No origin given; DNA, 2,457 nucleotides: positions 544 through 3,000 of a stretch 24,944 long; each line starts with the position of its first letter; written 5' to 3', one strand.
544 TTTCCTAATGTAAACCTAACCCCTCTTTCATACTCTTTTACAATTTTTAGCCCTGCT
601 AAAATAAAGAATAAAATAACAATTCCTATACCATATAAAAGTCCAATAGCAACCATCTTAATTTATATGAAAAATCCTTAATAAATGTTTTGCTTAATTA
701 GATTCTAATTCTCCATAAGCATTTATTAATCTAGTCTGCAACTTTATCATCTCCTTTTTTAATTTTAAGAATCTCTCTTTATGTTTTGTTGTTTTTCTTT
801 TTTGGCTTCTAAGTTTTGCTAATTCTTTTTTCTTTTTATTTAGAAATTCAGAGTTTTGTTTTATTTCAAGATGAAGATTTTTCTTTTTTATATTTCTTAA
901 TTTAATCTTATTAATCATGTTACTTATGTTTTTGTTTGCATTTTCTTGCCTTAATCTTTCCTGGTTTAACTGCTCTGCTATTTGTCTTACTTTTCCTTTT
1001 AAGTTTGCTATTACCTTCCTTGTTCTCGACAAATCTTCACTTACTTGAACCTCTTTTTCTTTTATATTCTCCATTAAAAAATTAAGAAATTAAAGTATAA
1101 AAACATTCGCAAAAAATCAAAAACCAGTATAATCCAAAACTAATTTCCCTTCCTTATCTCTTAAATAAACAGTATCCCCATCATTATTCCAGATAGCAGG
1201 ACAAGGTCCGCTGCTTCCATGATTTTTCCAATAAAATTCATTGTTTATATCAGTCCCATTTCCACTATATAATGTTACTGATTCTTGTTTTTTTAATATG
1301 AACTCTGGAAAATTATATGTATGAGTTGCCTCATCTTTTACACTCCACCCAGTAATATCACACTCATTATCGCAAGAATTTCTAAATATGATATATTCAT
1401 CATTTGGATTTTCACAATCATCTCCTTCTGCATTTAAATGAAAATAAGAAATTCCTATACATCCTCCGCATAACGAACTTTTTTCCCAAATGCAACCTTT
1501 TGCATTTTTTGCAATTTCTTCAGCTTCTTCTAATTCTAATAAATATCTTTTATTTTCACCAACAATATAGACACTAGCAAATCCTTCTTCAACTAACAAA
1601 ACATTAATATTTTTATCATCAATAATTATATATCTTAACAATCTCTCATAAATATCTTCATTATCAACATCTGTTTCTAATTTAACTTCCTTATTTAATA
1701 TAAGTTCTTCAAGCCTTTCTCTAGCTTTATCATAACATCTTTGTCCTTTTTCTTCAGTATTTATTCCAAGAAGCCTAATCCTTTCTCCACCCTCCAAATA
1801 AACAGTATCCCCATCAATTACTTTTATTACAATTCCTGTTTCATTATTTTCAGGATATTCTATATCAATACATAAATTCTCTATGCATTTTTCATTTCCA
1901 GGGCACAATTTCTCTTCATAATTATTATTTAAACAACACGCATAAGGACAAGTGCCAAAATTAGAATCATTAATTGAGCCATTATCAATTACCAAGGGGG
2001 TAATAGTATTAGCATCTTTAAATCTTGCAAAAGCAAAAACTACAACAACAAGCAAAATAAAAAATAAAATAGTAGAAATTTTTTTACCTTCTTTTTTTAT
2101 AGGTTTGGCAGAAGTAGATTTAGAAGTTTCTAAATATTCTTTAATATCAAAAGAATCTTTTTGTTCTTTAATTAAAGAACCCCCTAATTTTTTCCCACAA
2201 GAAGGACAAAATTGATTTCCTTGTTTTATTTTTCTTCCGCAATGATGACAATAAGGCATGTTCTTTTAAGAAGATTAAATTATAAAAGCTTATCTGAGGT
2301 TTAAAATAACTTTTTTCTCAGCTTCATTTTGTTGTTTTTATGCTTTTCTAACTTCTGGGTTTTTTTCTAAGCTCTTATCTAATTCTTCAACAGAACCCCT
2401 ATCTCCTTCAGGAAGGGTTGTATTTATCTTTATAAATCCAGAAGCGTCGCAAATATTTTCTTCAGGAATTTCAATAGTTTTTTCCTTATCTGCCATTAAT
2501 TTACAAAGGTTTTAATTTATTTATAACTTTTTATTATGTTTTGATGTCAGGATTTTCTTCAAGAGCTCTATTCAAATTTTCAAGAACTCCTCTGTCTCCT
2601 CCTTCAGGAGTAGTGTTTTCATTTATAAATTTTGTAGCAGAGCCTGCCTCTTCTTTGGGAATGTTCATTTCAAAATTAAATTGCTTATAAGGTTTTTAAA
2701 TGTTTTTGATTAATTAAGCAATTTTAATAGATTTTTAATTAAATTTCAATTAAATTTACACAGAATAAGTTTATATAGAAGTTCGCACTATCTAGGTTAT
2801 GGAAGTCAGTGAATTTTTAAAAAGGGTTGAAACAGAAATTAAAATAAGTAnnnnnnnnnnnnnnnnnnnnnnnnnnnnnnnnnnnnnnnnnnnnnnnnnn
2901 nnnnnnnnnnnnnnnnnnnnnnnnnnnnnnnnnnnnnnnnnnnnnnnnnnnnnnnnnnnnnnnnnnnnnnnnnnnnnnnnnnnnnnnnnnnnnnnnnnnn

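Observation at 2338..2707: Two unannotated tandem paralogous micro-proteins sharing an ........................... motif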

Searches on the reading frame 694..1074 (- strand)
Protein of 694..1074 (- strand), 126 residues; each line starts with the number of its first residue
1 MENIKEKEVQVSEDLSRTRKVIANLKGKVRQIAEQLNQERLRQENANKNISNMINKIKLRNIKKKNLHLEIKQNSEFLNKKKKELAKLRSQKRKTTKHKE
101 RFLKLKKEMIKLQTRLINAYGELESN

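Call 7: search_protein_families(library=pfam, proteins=[window:694-1074:-], max_evalue=1)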
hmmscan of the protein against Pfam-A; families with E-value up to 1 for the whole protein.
window:694-1074:- (126 aa): 1 family
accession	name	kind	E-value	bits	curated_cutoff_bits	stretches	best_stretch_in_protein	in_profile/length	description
PF06785.16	UPF0242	-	0.017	15.6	33.5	1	24-122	60-157/194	Uncharacterised protein family (UPF0242) N-terminus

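Call 74: search_protein_families(library=padloc, proteins=[window:694-1074:-], max_evalue=1)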
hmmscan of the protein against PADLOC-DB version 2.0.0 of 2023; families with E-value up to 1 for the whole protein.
window:694-1074:- (126 aa): 5 families
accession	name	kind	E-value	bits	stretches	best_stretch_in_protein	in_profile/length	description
PDLC04898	PDC-S06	-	0.059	9.6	1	4-119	310-425/752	-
PDLC03861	LmuB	-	0.087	8.7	1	6-110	730-831/1213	-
PDLC00257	LmuB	-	0.25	8.1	1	2-101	324-420/571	AAA ATPase domain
PDLC03863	LmuB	-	0.72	6.4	1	11-116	204-302/610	-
PDLC03862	LmuB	-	0.74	6.1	1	7-114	198-306/643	-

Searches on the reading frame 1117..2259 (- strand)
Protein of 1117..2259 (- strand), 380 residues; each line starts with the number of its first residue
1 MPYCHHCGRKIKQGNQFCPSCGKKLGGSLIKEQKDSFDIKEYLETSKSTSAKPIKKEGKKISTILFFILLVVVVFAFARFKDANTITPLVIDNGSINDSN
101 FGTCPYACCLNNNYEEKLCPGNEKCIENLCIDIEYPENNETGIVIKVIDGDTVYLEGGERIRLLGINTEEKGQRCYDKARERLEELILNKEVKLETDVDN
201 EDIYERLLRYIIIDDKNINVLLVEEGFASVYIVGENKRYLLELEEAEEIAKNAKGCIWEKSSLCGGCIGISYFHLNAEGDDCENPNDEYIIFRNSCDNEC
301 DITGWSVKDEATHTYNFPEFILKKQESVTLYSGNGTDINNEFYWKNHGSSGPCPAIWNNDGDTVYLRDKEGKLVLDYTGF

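Call 7: search_protein_families(library=pfam, proteins=[window:1117-2259:-], max_evalue=1)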
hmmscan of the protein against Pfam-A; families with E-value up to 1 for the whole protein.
window:1117-2259:- (380 aa): 12 families
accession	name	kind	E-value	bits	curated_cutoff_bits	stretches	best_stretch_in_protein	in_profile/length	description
PF00932.25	LTD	-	5.8e-18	65.7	34.3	1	282-376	22-104/109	Lamin Tail Domain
PF00565.23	SNase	-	1.9e-15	57.7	21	1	160-259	1-106/107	Staphylococcal nuclease homologue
PF13240.11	Zn_Ribbon_1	-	2.4e-07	30.8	25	1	3-25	1-23/23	zinc-ribbon domain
PF13248.11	Zn_ribbon_3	-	2.5e-05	24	27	1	3-25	4-26/26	zinc-ribbon domain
PF12773.13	DZR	-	0.00015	22.3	27.3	1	4-25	1-22/45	Double zinc ribbon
PF17032.10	Zn_ribbon_15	-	0.003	18.8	28.9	1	3-22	54-73/73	zinc-ribbon family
PF24460.1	DUF7575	-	0.0056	16.4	28.5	1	3-25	5-27/28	Domain of unknown function (DUF7575)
PF24463.1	DUF7577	-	0.022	14.8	28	1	3-25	4-26/27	Domain of unknown function (DUF7577)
PF18912.6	DZR_2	-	0.025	14.8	27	1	2-25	8-31/56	Double zinc ribbon domain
PF08772.16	Zn_ribbon_NOB1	-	0.033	14.7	24.9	1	3-24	10-32/72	Nin one binding (NOB1) Zn-ribbon like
PF10005.14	Zn_ribbon_DZR_6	-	0.049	14.8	23.4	1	4-33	4-33/93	zinc-ribbon domain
PF22795.1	DUF4796_N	-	0.19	12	27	1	5-25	7-29/29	DUF4796 N-terminal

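Call 93: search_protein_families(library=ncbifam, proteins=[window:1117-2259:-], max_evalue=0.001)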
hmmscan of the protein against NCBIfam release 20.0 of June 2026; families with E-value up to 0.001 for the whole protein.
window:1117-2259:- (380 aa): 4 families
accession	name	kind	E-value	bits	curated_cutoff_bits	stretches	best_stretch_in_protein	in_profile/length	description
NF047694.1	TnucaseNucIStaph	equivalog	2.5e-15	56.4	250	1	137-259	42-175/175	thermonuclease NucI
NF047969.1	CaNuclEcnA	equivalog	2e-11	44.1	180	1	178-259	68-149/151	calcium-activated nuclease EcnA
NF053815.1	teico_TcaA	equivalog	3.1e-05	23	550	1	1-79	1-73/463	membrane-associated protein TcaA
TIGR03927.1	T7SS_EssA_Firm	equivalog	0.00088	19.2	32.45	1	25-77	87-139/151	type VII secretion protein EssA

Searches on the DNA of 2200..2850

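Call 72: search_rna_families(source=window, start=2200, end=2850, threshold=evalue, max_evalue=1)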
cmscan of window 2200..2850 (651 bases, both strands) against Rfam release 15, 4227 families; matches with E-value up to 1: 0.
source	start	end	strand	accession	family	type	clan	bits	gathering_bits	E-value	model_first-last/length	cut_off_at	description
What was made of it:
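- No Rfam match (call 72). No Rfam hit (call 72).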
